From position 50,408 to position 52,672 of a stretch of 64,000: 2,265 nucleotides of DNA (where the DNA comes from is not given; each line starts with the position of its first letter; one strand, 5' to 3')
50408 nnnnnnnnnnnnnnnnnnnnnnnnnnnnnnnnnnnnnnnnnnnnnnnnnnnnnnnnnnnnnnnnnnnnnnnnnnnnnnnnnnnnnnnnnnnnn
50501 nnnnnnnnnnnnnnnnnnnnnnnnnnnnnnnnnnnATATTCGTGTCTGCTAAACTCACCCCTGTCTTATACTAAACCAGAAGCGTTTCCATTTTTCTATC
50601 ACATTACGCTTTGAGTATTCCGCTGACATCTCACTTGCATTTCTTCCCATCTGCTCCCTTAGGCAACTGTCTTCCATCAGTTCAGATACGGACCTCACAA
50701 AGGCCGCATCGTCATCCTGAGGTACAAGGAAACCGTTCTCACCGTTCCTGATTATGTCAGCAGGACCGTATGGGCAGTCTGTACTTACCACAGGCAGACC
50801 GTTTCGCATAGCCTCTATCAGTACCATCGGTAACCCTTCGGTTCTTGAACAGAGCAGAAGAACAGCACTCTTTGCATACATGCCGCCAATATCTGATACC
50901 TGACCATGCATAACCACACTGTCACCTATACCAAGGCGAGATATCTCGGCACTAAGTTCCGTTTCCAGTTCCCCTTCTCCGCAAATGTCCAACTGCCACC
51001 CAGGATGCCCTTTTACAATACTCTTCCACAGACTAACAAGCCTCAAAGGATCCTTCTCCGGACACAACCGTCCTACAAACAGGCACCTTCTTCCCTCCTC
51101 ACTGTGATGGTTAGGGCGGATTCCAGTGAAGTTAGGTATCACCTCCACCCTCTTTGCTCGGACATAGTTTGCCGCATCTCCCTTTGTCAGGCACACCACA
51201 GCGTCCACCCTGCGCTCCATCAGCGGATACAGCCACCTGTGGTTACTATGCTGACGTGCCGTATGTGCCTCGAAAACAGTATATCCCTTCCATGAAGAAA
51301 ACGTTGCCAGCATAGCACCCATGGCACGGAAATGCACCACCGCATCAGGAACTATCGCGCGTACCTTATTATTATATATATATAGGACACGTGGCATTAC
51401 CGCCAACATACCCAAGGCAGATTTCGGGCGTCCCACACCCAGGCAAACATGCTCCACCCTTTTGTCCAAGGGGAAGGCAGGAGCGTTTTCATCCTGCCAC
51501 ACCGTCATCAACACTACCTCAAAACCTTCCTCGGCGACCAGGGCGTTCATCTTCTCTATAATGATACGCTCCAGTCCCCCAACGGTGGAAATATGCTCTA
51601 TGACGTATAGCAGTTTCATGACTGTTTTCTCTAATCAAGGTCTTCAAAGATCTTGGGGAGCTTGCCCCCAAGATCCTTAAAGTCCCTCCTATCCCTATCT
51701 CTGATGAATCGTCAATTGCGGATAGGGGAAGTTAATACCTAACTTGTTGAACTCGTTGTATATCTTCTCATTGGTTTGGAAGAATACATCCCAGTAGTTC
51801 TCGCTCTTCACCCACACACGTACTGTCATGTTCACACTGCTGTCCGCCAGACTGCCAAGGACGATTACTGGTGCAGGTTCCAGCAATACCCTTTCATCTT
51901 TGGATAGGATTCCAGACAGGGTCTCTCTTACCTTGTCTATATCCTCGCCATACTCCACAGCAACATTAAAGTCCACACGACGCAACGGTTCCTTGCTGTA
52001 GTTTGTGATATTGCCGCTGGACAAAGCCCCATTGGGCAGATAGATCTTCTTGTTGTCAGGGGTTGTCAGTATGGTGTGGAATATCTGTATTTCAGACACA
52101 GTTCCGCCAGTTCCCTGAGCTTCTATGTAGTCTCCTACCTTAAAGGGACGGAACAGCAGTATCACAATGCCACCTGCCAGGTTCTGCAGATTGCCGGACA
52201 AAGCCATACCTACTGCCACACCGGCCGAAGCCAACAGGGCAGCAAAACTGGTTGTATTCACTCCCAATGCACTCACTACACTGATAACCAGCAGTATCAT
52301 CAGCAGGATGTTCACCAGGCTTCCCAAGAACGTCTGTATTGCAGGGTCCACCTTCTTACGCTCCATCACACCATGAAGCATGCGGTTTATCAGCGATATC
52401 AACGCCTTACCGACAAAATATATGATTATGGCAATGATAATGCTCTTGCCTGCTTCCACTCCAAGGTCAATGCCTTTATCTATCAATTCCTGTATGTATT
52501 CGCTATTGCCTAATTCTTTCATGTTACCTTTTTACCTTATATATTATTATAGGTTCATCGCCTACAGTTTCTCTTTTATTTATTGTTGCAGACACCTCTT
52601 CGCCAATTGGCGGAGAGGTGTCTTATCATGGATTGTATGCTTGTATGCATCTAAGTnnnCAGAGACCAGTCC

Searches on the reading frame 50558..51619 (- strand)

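Call 71: search_protein_families(library=pfam, proteins=[window:50558-51619:-], max_evalue=0.0001)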
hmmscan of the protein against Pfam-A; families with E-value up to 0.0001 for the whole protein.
window:50558-51619:- (354 aa): 4 families
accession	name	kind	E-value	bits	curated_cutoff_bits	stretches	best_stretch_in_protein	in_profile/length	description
PF00534.26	Glycos_transf_1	-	6.1e-40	137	26.4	1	171-330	10-171/172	Glycosyl transferases group 1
PF13692.12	Glyco_trans_1_4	-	1.3e-33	116.7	27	1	177-317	2-142/142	Glycosyl transferases group 1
PF13439.12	Glyco_transf_4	-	4e-08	33.9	28.5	1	13-164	1-165/170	Glycosyltransferase Family 4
PF13579.12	Glyco_trans_4_4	-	6.9e-05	23.7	29.7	0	14-163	1-157/158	Glycosyl transferase 4-like domain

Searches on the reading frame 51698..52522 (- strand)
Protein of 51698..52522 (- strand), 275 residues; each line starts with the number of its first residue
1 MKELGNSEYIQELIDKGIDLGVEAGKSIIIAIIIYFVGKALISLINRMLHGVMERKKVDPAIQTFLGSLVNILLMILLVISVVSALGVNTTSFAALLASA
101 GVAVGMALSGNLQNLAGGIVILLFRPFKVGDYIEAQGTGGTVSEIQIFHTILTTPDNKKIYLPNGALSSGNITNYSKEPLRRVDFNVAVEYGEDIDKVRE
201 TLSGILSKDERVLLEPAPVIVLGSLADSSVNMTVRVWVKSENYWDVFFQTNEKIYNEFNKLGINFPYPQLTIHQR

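Call 71: search_protein_families(library=pfam, proteins=[window:51698-52522:-], max_evalue=0.0001)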
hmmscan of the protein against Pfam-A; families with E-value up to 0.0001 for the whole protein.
window:51698-52522:- (275 aa): 2 families
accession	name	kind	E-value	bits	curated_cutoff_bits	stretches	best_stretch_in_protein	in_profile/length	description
PF00924.24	MS_channel_2nd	-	1.8e-20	73.2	20.2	1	112-177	3-68/68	Mechanosensitive ion channel, beta-domain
PF21082.3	MS_channel_3rd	-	2.4e-17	63.6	21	1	183-265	1-88/88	Mechanosensitive ion channel MscS, C-terminal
